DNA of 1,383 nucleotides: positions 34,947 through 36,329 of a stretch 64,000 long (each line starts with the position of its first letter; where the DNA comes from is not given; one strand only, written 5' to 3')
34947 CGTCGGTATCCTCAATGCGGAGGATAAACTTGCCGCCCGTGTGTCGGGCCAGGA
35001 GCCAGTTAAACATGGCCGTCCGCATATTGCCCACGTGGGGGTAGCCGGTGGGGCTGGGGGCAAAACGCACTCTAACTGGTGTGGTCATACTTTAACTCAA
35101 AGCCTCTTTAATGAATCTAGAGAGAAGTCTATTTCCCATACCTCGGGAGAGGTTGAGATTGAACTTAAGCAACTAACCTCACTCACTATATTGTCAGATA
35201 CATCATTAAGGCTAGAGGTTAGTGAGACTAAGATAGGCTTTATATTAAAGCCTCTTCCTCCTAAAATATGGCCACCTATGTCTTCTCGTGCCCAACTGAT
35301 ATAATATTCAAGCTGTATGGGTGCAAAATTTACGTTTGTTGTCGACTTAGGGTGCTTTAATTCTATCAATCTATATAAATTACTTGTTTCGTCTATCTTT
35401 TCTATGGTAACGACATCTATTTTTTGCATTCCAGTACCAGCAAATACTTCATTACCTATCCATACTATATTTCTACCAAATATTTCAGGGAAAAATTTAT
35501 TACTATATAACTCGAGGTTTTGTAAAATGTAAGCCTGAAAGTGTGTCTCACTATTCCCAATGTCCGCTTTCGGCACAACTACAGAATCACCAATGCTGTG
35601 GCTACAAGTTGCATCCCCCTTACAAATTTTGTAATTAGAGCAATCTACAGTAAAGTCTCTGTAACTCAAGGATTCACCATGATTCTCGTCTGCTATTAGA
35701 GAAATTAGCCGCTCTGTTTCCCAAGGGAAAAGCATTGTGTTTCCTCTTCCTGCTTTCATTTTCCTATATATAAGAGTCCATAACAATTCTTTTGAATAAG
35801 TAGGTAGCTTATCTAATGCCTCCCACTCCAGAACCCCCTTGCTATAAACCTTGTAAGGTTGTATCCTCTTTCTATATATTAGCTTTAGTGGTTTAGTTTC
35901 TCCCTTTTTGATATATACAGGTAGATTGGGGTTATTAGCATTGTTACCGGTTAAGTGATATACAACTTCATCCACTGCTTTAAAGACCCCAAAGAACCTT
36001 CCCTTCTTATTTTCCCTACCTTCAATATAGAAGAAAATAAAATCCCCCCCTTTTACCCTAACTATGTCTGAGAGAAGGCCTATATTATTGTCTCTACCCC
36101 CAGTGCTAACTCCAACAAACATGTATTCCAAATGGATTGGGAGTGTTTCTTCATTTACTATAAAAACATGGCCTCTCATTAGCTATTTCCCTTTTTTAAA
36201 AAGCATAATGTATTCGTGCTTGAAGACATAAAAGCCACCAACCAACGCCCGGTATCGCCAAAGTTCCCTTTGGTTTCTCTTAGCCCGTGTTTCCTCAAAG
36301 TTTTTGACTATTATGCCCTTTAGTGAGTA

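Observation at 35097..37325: Methyltransferase + EVE/DCD-reader PD-(D/E)XK nuclease module: an atypical restriction-modification system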

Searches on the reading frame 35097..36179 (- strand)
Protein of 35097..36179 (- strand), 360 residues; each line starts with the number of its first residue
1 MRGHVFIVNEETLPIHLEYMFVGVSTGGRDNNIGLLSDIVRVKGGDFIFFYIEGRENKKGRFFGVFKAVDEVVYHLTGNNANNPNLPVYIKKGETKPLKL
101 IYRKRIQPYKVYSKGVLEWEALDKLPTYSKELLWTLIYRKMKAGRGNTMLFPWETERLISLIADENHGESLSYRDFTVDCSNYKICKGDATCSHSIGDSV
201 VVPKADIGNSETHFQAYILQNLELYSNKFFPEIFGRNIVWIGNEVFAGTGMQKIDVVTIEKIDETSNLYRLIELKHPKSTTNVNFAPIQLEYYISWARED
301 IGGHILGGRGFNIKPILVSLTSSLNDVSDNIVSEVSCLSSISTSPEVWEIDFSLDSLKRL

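Call 3: search_protein_families(library=pfam, proteins=[window:35097-36179:-], max_evalue=1)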
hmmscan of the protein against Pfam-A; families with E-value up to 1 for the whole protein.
window:35097-36179:- (360 aa): 2 families
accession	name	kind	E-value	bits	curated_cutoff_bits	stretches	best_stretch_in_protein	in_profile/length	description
PF01878.24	EVE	-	0.0073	16.7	23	1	41-127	38-117/145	EVE domain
PF02359.24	CDC48_N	-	0.1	13.2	35.1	1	232-264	10-41/85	Cell division protein 48 (CDC48), N-terminal domain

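Call 4: search_protein_families(library=ncbifam, proteins=[window:35097-36179:-], max_evalue=1)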
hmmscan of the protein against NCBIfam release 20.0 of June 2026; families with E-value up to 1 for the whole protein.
window:35097-36179:- (360 aa): 1 family
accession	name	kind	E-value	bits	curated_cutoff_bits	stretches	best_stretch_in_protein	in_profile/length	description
NF002008.0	PRK00809.1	subfamily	0.012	15.3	139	1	39-124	32-111/146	hypothetical protein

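Call 5: search_protein_families(library=padloc, proteins=[window:35097-36179:-], max_evalue=1)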
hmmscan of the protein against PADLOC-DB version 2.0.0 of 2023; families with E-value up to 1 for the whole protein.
window:35097-36179:- (360 aa): 0 families

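Call 6: search_solved_structures(query=window:35097-36179:-, max_evalue=10, show_alignments=2)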
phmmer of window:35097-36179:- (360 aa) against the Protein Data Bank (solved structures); distinct sequences matched with E-value up to 10: 5.
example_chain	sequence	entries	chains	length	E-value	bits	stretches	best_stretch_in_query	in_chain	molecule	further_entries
6vel_C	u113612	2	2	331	0.69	12.4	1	43-116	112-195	Ubiquitin-like protein SMT3,Cadherin-1 | Cadherin-1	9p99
3ff7_A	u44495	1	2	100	1.2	11.6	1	70-116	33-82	Epithelial cadherin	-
3ff8_A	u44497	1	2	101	1.2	11.6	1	70-116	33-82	Epithelial cadherin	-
1o6s_B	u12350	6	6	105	1.2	11.6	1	70-116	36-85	E-CADHERIN | Epithelial-cadherin; E-Cad/CTF1 | Epithelial-cadherin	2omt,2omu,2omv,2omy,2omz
2omx_B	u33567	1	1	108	1.3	11.5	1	70-116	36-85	Epithelial-cadherin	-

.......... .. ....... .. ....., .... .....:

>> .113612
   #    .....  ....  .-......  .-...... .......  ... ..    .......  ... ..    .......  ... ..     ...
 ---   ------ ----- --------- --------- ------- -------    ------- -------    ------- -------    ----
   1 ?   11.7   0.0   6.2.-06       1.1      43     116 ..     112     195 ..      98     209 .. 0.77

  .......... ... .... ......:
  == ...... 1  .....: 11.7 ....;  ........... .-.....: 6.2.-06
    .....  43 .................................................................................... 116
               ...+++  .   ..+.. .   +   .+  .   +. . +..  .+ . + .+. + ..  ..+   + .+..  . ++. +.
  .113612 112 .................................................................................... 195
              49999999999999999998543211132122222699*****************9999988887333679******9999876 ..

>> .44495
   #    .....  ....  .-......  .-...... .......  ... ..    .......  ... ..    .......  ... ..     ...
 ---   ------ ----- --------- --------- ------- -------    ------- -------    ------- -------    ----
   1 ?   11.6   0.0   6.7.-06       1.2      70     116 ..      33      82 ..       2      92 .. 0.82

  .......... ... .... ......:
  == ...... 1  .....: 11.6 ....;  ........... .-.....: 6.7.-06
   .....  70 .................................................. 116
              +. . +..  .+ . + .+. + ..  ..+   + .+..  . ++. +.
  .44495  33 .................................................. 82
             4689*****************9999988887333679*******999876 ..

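Call 8: find_homologous_proteins(query=window:35097-36179:-, max_evalue=0.001)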
Query window:35097-36179:- (360 aa): 1886 proteins with E <= 0.001 among 3832 candidates; the best 120 are listed.
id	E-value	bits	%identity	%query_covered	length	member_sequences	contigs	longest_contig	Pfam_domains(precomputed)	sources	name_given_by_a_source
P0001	4.8e-243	824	100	100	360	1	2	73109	-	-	-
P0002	3.3e-198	676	80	100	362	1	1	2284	-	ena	-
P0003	6.2e-190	649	77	100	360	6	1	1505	-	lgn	-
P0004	1.6e-183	628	77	100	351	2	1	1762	-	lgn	-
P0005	5.7e-183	626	78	100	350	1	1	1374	-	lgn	-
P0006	4.8e-178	610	77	94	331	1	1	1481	-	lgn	-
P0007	4.0e-167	574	71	100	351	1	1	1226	-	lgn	-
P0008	5.6e-166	570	69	100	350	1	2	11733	-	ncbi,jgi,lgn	-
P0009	6.0e-165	567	71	100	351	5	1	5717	-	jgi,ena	-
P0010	1.7e-164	566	71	99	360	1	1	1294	-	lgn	-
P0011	4.0e-163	561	70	100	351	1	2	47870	-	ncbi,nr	ncbi:MAG: hypothetical protein BWY26_01485 [Elusimicrobia bacterium ADurb.Bin231]|nr:MAG: hypothetic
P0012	5.6e-163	561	69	98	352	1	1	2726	-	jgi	-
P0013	1.3e-162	559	70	100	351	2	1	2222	-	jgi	-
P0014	1.5e-162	559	67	100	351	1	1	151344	-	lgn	-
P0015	1.6e-162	559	67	100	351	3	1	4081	-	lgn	-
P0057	1.3e-142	494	62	99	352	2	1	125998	-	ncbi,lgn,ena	-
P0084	3.9e-122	426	56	98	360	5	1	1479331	-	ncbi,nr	ncbi:conserved protein of unknown function [Methanocaldococcus lauensis]|nr:conserved protein of unk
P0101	8.5e-86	307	64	58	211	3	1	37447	-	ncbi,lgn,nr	ncbi:MAG: hypothetical protein H0Z29_10560 [Candidatus Marinimicrobia bacterium]|nr:hypothetical pro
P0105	3.7e-83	298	63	59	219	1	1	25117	-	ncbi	-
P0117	1.1e-69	254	42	92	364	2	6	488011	-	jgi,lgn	jgi:hypothetical protein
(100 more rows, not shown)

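Call 11: find_related_loci(query=A1, collection=genome_contigs, flank=6000)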
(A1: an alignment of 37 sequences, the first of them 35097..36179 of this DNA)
Query A1 (360 aa) in genome_contigs; peptide patterns used: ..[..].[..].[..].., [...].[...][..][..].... (x = any residue, [..] = any of these).
84 stretches matched a pattern; 29 encode a relative of the query (tblastn E <= 1e-3); 28 distinct loci.
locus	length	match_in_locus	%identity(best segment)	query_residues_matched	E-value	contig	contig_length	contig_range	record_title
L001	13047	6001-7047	70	2-360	1e-170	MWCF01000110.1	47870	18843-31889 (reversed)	MAG: Elusimicrobia bacterium ADurb.Bin231 BWY26_contig000110, whole genome shotgun sequence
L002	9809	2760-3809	69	1-360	6e-175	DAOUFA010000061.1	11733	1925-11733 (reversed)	MAG TPA_asm: Dehalococcoidales bacterium isolate N9_413 k139_309794, whole genome shotgun sequence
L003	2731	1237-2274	67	1-356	6e-164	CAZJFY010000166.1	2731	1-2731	MAG TPA_asm: uncultured bacterium isolate binchicken_co291_60 genome assembly, contig: NODE_20480_length_2731_cov_7.5736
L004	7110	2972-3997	64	3-354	4e-155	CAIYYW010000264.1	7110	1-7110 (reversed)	MAG: uncultured delta proteobacterium isolate AlinenSediments_bin-1115 genome assembly, contig: bin-1115:264/401, whole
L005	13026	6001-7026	64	1-352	1e-154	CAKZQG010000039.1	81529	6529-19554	MAG TPA_asm: uncultured bacterium isolate SRR5214706_bin.133_CONCOCT_v1.1_MAG genome assembly, contig: ERZ1744544.178, w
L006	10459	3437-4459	64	1-352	7e-153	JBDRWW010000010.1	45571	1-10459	MAG: candidate division WOR-3 bacterium isolate ZZQ_201803_bins_59 ZZQ_201803_bins_59_scaffold_10, whole genome shotgun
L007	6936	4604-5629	63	1-352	1e-150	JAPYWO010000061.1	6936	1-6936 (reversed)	MAG: Candidatus Thermokryptus sp. isolate RSWP10 scaffold_2116_c1, whole genome shotgun sequence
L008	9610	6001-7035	62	1-353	1e-148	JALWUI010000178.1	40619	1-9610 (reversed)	MAG: Candidatus Kapaibacterium sp. isolate M2_metabat2_scaf2bin.264 M2_NODE_675_length_40619_cov_3.138447, whole genome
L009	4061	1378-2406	62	1-353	6e-151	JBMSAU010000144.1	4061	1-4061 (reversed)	MAG: Thermodesulfobacteriaceae bacterium isolate Thermodesulfobacteriaceae-CON-C-r01 Thermodesulfobacteriaceae-CON-C-r01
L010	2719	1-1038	60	1-355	2e-155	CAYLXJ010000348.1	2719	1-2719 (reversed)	MAG TPA_asm: uncultured Pirellulales bacterium isolate binchicken_co274_72 genome assembly, contig: NODE_92036_length_27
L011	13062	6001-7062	61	1-352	5e-148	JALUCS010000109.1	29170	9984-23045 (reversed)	MAG: candidate division WOR-3 bacterium isolate S143_maxbin2_scaf2bin.169 S143_NODE_599_length_29170_cov_42.370726, whol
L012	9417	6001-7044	58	1-353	3e-133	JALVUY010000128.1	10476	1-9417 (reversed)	MAG: Methanocaldococcaceae archaeon isolate M10_maxbin2_scaf2bin.148 M10_NODE_3410_length_10476_cov_1.934197, whole geno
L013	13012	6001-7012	61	1-353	1e-121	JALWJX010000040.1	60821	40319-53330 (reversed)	MAG: Candidatus Kapaibacterium sp. isolate M17_metabat1_scaf2bin.117 M17_NODE_185_length_60821_cov_2.090388, whole genom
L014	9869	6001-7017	61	1-351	1e-140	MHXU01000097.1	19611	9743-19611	MAG: Planctomycetes bacterium GWC2_45_44 gwc2_scaffold_2890, whole genome shotgun sequence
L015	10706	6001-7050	64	1-360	6e-155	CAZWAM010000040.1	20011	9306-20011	MAG TPA_asm: uncultured bacterium isolate SRP239594_co1_49 genome assembly, contig: NODE_1017_length_20011_cov_20.120766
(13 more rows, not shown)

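Call 14: predict_structure(alignment_id=A1)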
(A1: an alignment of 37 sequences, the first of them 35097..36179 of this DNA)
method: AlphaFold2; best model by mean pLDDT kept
length: 360 residues; sequences in the alignment: 37
mean_pLDDT: 89.8   pTM: 0.89
mean pLDDT of the five models: 89.8, 89.4, 88.4, 87.3, 86.5
residues with pLDDT >= 90: 255; 70-90: 79; 50-70: 18; < 50: 8
segments of 3 or more residues with pLDDT < 50: 127-134
pLDDT, mean of each block of 10 residues (from residue 1): 90 93 87 93 96 83 94 94 82 79 96 91 61 51 69 92 96 93 93 94 96 97 98 98 82 91 95 92 90 94 89 98 95 98 98 97
secondary structure, 60 per line:
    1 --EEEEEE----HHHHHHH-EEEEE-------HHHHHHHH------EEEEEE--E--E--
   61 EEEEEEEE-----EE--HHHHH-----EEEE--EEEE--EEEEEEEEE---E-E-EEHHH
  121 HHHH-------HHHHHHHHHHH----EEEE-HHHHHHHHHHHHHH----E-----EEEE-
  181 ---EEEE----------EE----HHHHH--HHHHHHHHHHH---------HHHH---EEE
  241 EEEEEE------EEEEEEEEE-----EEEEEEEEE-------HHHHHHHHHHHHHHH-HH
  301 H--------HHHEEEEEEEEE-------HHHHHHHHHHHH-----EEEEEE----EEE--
elements in order: E3-8 H13-19 E21-25 H33-40 E47-52 E61-68 H78-82 E88-91 E94-97 E100-108 H118-124 H132-142 E147-150 H152-165 E176-179 E184-187 H204-208 H211-221 H231-234 E238-246 E253-261 E267-275 H283-297 E313-321 H329-340 E346-351 E356-358

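Call 18: fold_search(model_id=the predicted structure, library=pdb)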
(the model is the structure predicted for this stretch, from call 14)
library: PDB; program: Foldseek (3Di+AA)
matches with E <= 10: 546; with E <= 0.001: 9
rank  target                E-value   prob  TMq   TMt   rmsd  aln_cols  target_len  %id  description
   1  1wmm                  1.0e-06  1.00  0.30  0.70   5.0       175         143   18  Crystal structure of PH1033 from Pyrococcus horikoshii Ot3 (released 2005-08-23)
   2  2hd9                  1.3e-06  1.00  0.31  0.70   4.7       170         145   16  Crystal structure of PH1033 from Pyrococcus horikoshii OT3 (released 2006-12-20)
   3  2p5d                  2.7e-06  1.00  0.33  0.74   4.1       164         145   20  Crystal structure of MJECL36 from Methanocaldococcus jannaschii DSM 2661 (released 2007-09-18)
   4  2ar1                  1.3e-04  1.00  0.32  0.66   5.7       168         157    8  Structure of Hypothetical protein from Leishmania major (released 2005-08-30)
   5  5j3e_A                3.9e-04  1.00  0.29  0.54   7.7       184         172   16  Crystal Structure of Human THYN1 protein in complex with 5-methylcytosine containing DNA (released 2016-04-20)
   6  5j3e_B                6.8e-04  1.00  0.27  0.52   8.4       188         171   13  Crystal Structure of Human THYN1 protein in complex with 5-methylcytosine containing DNA (released 2016-04-20)
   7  6yex_A                8.1e-04  1.00  0.29  0.33   6.2       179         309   13  VcaM4I restriction endonuclease in the absence of DNA (released 2020-12-16)
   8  9qem_A                8.6e-04  1.00  0.26  0.59   6.1       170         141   14  Crystal structure of YTHDF2 in complex with compound 3 (AI-DF2-11) (released 2025-07-09)
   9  7yx6_A                8.6e-04  1.00  0.27  0.56   6.2       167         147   15  Crystal structure of YTHDF2 with compound YLI_DF_027 (released 2022-02-23)
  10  7z8w_A                1.2e-03  1.00  0.27  0.58   6.0       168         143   15  Crystal structure of YTHDF2 with compound YLI_DC1_018 (released 2022-03-30)
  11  7r5w_A                1.2e-03  1.00  0.27  0.56   6.2       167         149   15  Crystal structure of YTHDF2 with compound YLI_DF_029 (released 2022-03-16)
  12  7z8w_B                1.4e-03  1.00  0.26  0.53   6.4       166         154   14  Crystal structure of YTHDF2 with compound YLI_DC1_018 (released 2022-03-30)
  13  3eop_A                2.7e-03  0.99  0.28  0.52   7.3       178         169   15  Crystal Structure of the DUF55 domain of human thymocyte nuclear protein 1 (released 2009-09-29)
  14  2eve                  2.8e-03  1.00  0.30  0.63   6.1       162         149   14  X-Ray Crystal Structure of Protein PSPTO5229 from Pseudomonas syringae. Northeast Structural Genomics Consortium Target  (released 2005-11-08)
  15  7yxe_A                3.4e-03  0.99  0.26  0.54   6.2       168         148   16  Crystal structure of YTHDF2 with compound ZA_143 (released 2022-03-02)
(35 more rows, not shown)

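Call 22: search_protein_families(library=pfam, alignment_id=A1, max_evalue=1)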
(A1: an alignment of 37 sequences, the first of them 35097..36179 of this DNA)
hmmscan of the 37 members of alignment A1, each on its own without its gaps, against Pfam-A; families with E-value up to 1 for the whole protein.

A. member 1, window:35097-36179:- (360 aa): 2 families
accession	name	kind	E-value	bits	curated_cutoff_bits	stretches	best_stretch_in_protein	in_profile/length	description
PF01878.24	EVE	-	0.0073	16.7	23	1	41-127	38-117/145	EVE domain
PF02359.24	CDC48_N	-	0.1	13.2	35.1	1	232-264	10-41/85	Cell division protein 48 (CDC48), N-terminal domain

B. families by the number of members that match (of 37 scanned): 13 families
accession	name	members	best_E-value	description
PF01878.24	EVE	34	4.2e-05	EVE domain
PF06250.17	YhcG_C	6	0.0053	YhcG PDDEXK nuclease domain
PF02359.24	CDC48_N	3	0.033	Cell division protein 48 (CDC48), N-terminal domain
PF13948.11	DUF4215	1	0.026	Domain of unknown function (DUF4215)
PF12163.13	HobA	1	0.031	DNA replication regulator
PF17375.8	DUF5397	1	0.071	Family of unknown function (DUF5397)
PF02666.20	PS_Dcarbxylase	1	0.094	Phosphatidylserine decarboxylase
PF25134.1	DUF7821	1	0.11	Domain of unknown function (DUF7821)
PF14842.11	FliG_N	1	0.15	FliG N-terminal domain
PF14261.11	DUF4351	1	0.18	Domain of unknown function (DUF4351)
PF16203.11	ERCC3_RAD25_C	1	0.2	ERCC3/RAD25/XPB C-terminal helicase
PF17468.7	GP52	1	0.23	Phage gene product 52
PF14149.11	YhfH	1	0.59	YhfH-like protein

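Call 23: search_solved_structures(query=A1, max_evalue=10, show_alignments=5)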
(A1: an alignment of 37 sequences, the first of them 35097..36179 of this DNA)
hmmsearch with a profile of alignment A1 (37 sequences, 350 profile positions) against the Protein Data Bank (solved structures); distinct sequences matched with E-value up to 10: 0.

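Call 41: find_encoding_contigs(protein=P0084, flank=5000, max_places=1)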
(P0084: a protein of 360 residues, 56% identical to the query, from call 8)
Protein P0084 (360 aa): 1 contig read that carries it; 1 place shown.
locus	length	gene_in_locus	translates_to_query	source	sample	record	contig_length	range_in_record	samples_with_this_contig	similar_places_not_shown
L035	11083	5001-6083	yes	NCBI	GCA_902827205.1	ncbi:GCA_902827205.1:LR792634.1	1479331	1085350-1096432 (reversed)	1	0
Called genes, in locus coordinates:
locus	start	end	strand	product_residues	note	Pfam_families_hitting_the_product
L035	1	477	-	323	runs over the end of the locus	PF01637:ATPase_2, PF13191:AAA_16 (weak), PF13173:AAA_14 (weak), PF13401:AAA_22, PF21690:MJ1010-like_2nd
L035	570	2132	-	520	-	PF18490:tRNA_bind_4, PF00587:tRNA-synt_2b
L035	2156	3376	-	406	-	PF01970:TctA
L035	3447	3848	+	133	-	PF01894:YjbQ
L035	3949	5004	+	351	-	PF01555:N6_N4_Mtase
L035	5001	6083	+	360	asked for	-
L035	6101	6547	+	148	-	PF01878:EVE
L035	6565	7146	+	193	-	PF02525:Flavodoxin_2, PF03358:FMN_red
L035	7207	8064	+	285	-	PF08501:Shikimate_dh_N, PF01488:Shikimate_DH, PF03807:F420_oxidored (weak), PF03435:Sacchrp_dh_NADP (faint), PF18317:SDH_C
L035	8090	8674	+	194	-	PF00565:SNase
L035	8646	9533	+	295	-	PF00288:GHMP_kinases_N, PF08544:GHMP_kinases_C (weak)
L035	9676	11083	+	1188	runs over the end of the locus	PF02514:CobN-Mg_chel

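Call 42: find_encoding_contigs(protein=P0057, flank=5000, max_places=1)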
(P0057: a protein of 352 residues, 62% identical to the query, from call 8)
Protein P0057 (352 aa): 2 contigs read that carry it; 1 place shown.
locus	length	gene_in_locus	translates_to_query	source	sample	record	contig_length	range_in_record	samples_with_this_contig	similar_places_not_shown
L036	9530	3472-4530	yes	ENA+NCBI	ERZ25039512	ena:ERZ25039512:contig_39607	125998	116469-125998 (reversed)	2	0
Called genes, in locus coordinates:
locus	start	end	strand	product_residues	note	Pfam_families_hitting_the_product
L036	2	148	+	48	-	?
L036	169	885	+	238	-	PF00691:OmpA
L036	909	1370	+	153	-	PF00334:NDK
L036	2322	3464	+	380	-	PF01555:N6_N4_Mtase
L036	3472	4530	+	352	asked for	-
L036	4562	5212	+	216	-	PF05315:ICEA (weak)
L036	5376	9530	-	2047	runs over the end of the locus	PF09479:Flg_new (faint), PF13715:CarbopepD_reg_2 (faint), PF15976:CooC_C (faint), PF16371:MetallophosN (faint), PF18998:Flg_new_2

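Call 43: find_encoding_contigs(protein=P0117, flank=5000, max_places=1)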
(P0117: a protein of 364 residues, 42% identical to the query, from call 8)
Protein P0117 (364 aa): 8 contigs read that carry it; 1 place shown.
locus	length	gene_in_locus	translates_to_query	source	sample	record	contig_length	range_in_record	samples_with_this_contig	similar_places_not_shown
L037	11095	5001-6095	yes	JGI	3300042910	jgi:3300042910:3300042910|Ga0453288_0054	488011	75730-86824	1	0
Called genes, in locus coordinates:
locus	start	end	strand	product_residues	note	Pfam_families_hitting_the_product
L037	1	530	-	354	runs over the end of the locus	PF03462:PCRF, PF00472:RF-1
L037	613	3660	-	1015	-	PF01433:Peptidase_M1, PF01103:Omp85 (weak)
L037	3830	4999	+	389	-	PF01555:N6_N4_Mtase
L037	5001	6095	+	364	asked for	-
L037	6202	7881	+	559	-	PF01642:MM_CoA_mutase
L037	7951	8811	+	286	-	PF01040:UbiA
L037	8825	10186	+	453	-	PF07287:AtuA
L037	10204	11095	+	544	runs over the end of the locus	PF10079:Rossmann-like_BshC, PF24850:CC_BshC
